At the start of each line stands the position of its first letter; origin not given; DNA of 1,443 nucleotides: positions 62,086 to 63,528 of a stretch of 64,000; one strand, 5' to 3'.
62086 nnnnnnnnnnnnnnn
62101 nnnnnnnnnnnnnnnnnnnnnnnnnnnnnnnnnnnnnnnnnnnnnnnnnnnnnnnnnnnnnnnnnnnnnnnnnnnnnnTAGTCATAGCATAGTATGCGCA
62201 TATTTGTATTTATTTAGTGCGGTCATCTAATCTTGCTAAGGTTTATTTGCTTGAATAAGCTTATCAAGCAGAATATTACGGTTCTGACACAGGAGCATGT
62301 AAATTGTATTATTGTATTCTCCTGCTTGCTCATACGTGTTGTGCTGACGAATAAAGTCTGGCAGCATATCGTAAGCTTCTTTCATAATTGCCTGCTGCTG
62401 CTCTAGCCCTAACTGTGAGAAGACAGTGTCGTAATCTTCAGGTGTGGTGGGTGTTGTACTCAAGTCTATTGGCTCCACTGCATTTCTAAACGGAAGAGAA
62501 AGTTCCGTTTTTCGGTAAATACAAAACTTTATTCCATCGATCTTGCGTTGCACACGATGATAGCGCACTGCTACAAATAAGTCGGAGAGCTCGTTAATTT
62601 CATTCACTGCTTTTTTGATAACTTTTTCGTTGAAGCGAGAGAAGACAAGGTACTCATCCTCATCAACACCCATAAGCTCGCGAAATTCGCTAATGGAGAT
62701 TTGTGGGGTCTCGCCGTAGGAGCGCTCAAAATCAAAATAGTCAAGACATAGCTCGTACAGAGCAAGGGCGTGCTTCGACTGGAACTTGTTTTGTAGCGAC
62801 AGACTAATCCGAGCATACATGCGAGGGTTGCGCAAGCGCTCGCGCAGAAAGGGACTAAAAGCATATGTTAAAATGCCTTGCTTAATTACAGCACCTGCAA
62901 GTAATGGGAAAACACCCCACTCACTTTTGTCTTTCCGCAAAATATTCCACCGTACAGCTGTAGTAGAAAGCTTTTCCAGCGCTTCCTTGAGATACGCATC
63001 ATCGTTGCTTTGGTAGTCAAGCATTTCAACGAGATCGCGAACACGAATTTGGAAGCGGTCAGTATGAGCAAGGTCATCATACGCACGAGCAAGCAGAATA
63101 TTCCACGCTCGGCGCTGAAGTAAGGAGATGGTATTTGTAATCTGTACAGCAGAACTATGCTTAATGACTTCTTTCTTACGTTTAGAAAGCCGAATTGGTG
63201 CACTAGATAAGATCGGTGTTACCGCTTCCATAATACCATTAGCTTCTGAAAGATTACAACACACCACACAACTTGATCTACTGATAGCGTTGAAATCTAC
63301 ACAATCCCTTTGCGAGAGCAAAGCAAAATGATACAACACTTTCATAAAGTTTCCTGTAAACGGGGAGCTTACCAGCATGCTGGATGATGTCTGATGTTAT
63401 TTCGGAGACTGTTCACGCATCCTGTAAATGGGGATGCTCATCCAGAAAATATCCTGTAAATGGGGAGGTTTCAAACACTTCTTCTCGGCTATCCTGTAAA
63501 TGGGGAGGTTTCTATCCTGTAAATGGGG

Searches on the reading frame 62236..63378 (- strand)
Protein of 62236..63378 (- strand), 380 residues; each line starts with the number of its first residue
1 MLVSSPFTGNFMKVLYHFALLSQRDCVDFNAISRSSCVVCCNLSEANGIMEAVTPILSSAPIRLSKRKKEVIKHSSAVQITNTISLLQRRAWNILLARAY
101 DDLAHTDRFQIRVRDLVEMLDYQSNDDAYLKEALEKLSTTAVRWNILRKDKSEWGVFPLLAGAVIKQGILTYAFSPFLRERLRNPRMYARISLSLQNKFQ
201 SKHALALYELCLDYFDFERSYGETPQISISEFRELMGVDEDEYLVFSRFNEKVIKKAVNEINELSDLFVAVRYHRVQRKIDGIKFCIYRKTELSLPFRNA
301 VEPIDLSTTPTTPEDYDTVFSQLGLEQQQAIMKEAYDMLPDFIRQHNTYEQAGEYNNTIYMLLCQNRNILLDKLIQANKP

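Call 28: search_protein_families(library=pfam, proteins=[window:62236-63378:-], max_evalue=0.001)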
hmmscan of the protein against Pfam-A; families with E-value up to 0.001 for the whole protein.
window:62236-63378:- (380 aa): 2 families
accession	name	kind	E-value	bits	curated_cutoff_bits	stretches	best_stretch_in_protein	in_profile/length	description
PF01051.27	Rep3_N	-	3.4e-20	73.3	22.4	1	71-211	2-140/141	Initiator Replication protein, WH1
PF21205.3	Rep3_C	-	4.9e-16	59.1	21.1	1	228-285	1-57/59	Initiator Rep protein, WH2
